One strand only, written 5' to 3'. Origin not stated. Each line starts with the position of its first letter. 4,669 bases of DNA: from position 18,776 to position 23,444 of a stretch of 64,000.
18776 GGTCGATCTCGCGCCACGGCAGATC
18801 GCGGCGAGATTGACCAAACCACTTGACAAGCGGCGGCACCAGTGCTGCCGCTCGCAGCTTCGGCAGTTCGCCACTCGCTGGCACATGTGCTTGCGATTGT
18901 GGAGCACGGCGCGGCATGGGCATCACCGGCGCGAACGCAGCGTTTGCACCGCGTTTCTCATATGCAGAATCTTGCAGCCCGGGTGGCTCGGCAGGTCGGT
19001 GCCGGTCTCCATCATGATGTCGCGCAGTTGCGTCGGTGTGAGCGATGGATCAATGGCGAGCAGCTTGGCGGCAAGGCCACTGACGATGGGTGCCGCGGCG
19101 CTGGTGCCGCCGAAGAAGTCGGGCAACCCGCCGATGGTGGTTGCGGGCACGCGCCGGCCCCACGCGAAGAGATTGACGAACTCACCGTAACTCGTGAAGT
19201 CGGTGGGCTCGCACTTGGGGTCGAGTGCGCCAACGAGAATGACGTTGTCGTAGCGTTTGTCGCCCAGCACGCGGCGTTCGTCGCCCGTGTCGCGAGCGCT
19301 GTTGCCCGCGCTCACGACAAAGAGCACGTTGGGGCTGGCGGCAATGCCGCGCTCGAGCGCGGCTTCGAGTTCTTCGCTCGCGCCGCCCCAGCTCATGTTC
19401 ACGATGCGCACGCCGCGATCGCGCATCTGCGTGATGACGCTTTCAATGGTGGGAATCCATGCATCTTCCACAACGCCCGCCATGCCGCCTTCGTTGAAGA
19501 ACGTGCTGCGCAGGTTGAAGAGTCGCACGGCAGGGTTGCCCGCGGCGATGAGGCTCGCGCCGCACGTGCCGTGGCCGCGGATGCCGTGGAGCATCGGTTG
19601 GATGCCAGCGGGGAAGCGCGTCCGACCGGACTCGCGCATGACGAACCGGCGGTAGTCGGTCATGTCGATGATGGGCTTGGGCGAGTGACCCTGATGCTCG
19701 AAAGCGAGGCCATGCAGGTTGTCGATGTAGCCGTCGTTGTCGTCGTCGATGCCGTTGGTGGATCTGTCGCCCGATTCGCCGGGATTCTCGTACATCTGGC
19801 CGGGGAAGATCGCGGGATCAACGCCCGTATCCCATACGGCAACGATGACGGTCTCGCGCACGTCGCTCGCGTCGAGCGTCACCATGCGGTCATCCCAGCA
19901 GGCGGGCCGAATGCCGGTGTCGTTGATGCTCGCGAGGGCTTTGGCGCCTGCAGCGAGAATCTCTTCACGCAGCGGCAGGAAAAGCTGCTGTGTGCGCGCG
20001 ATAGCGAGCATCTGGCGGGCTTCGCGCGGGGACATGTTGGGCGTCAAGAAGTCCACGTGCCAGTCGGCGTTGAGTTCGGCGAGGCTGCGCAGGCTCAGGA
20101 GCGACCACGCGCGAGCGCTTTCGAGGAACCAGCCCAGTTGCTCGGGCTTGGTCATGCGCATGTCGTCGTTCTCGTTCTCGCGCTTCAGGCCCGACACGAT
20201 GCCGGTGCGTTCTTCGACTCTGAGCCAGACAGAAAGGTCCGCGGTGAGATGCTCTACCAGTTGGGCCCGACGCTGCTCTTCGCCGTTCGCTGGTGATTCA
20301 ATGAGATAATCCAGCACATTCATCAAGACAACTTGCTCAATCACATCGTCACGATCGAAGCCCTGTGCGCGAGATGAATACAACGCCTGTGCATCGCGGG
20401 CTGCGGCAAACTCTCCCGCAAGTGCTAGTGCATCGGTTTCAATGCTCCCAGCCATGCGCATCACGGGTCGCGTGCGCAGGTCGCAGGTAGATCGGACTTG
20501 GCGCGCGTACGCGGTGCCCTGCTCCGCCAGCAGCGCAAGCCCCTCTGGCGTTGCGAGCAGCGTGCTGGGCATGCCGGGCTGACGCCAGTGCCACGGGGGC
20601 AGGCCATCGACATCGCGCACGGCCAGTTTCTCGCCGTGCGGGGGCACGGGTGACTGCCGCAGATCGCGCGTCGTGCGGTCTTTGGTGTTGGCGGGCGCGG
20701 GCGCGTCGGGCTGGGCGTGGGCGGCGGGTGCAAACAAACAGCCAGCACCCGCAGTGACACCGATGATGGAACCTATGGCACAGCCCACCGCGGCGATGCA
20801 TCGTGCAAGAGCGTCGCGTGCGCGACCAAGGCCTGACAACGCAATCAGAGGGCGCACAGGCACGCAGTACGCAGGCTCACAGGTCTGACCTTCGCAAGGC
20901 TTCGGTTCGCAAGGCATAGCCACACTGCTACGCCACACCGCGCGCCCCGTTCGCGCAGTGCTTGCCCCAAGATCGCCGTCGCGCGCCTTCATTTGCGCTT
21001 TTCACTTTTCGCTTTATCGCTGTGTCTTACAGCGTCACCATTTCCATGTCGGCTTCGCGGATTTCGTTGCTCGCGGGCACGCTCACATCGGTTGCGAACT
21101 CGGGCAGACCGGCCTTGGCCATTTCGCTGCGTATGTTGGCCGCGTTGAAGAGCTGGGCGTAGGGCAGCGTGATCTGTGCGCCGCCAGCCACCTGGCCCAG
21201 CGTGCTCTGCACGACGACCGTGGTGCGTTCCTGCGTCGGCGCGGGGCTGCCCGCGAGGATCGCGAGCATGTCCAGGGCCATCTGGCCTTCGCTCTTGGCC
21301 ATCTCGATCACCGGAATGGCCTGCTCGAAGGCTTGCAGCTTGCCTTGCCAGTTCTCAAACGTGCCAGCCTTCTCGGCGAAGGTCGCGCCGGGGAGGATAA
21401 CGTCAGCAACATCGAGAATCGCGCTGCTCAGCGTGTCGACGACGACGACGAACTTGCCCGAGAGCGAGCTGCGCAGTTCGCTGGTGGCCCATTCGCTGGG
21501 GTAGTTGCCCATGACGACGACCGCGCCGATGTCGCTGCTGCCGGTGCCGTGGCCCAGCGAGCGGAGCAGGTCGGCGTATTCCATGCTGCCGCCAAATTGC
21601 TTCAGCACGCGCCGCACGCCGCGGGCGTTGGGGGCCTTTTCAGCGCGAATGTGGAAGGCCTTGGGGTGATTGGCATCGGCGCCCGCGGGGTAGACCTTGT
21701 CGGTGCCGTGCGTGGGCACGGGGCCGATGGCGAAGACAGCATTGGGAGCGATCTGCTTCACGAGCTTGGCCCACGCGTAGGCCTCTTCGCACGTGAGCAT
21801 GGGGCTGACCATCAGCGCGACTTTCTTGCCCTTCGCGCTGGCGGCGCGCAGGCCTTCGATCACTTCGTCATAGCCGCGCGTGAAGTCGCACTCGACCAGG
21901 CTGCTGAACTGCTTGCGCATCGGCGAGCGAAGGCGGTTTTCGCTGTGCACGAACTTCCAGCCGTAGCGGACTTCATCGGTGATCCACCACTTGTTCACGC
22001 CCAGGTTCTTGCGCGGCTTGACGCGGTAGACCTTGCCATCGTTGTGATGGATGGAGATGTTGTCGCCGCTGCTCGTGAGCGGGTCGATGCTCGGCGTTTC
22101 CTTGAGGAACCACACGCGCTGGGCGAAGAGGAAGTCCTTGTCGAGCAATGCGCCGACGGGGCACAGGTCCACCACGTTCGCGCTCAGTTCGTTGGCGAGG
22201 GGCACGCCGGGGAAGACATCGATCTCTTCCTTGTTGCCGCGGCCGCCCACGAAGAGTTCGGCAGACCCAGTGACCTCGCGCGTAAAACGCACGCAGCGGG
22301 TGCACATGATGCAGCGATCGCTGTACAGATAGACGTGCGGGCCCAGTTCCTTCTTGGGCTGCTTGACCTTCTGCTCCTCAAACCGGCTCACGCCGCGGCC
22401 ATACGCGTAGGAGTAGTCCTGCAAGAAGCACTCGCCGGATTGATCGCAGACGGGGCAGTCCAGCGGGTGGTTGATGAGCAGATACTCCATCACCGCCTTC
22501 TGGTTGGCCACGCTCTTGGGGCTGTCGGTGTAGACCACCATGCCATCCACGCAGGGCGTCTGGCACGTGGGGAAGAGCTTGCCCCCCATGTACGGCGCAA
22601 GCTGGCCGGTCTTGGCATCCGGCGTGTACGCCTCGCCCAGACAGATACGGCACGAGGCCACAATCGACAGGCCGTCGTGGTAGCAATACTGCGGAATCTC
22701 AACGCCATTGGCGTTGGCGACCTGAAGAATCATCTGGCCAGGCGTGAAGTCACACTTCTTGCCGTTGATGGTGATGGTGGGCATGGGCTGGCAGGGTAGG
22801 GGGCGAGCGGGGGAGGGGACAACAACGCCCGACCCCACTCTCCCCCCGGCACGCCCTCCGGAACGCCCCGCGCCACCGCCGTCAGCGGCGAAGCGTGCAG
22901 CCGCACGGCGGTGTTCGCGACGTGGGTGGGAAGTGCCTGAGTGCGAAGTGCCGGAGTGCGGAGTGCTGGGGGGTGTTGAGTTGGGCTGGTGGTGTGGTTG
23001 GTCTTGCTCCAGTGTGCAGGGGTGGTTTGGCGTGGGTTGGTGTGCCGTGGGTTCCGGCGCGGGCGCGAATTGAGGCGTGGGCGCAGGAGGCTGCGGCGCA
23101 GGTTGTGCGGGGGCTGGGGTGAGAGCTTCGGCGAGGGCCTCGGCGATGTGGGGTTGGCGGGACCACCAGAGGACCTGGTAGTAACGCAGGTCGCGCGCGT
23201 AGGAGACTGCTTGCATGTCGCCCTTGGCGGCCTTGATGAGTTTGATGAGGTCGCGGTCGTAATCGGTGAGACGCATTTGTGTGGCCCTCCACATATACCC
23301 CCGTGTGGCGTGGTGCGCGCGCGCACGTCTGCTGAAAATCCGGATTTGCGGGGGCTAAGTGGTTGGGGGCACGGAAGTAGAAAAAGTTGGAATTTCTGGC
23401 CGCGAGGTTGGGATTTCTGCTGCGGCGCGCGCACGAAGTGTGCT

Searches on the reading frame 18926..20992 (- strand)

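Call 7: search_protein_families(library=ncbifam, proteins=[window:18926-20992:-], max_evalue=0.01)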
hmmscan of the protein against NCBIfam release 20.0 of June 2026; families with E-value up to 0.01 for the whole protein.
window:18926-20992:- (689 aa): 4 families
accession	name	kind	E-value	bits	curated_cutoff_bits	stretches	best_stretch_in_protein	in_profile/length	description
TIGR03921.1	T7SS_mycosin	equivalog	1.8e-21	76.6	278.75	1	471-666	49-265/353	type VII secretion-associated serine protease mycosin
TIGR03895.1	protease_PatA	subfamily_domain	3.7e-10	39.2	421.05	1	520-663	50-199/606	PatA/PatG family cyanobactin maturation protease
NF033595.1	denti_PrtP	equivalog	1e-08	34.3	300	1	513-666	324-480/606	dentilisin complex serine proteinase subunit PrtP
NF049966.1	QH_SP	equivalog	6.7e-05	22.3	165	1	473-662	41-209/219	subtilisin-like serine protease QhpE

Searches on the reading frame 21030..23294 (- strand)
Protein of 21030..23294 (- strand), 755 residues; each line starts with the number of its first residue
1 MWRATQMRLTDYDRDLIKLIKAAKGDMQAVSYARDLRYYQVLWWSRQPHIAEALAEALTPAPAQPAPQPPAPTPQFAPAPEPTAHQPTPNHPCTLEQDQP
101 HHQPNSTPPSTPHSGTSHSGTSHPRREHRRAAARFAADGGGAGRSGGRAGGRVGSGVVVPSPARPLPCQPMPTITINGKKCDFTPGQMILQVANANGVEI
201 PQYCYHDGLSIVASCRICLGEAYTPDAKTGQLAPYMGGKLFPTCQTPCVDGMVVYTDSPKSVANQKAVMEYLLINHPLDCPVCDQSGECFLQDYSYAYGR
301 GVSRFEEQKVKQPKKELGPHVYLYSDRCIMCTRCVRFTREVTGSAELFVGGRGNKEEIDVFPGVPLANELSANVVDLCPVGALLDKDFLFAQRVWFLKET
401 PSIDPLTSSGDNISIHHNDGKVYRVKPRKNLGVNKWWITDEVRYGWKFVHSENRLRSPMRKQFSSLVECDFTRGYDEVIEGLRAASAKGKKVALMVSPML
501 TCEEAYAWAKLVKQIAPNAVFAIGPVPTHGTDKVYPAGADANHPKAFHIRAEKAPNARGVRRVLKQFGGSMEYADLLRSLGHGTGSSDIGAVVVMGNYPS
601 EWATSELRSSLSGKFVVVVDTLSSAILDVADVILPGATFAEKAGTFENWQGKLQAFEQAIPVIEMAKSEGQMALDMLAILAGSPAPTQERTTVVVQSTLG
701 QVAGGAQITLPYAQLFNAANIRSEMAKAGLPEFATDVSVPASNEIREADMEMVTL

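Call 7: search_protein_families(library=ncbifam, proteins=[window:21030-23294:-], max_evalue=0.01)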
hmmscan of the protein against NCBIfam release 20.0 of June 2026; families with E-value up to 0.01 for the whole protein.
window:21030-23294:- (755 aa): 12 families
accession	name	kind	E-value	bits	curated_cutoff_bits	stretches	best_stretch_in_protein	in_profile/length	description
TIGR01973.1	NuoG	equivalog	8.8e-124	414.5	470.05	2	174-518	1-332/606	NADH-quinone oxidoreductase subunit NuoG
NF005895.0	PRK07860.1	equivalog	6.5e-87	292.3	802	2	172-513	18-348/811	NADH-quinone oxidoreductase subunit G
NF006305.0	PRK08493.1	equivalog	6.3e-45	153.6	591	2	173-355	3-170/819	NADH-quinone oxidoreductase subunit G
NF040763.1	FeFe_hydrog_A6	exception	2.5e-36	125.2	765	1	173-388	2-210/571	NADH-dependent [FeFe] hydrogenase, group A6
NF005745.0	PRK07569.1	equivalog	1.8e-31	109.4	333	1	173-386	5-210/238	bidirectional hydrogenase complex protein HoxU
TIGR01591.1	Fdh-alpha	equivalog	7.1e-18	64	666.25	2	407-515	6-116/672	formate dehydrogenase subunit alpha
NF040762.1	Hydr_FeFe_Clost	exception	6.9e-17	61.3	900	1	173-388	2-209/572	ferredoxin hydrogenase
NF009454.0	PRK12814.1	equivalog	7.3e-15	54.4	916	1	173-281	5-101/657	putative NADPH-dependent glutamate synthase small subunit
NF041323.1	Nitr_red_NasA_Halo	equivalog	2.7e-08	32.8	1000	1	604-660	394-450/673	assimilatory nitrate reductase NasA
NF047855.1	AssmNtatRedNasC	equivalog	6.8e-07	27.9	1100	1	588-678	409-502/708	assimilatory nitrate reductase catalytic subunit NasC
NF010055.0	PRK13532.1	equivalog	4.3e-05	21.9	904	1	614-669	505-560/830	nitrate reductase catalytic subunit NapA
TIGR01706.1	NAPA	equivalog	0.00035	19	930.55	1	614-669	505-560/830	periplasmic nitrate reductase subunit alpha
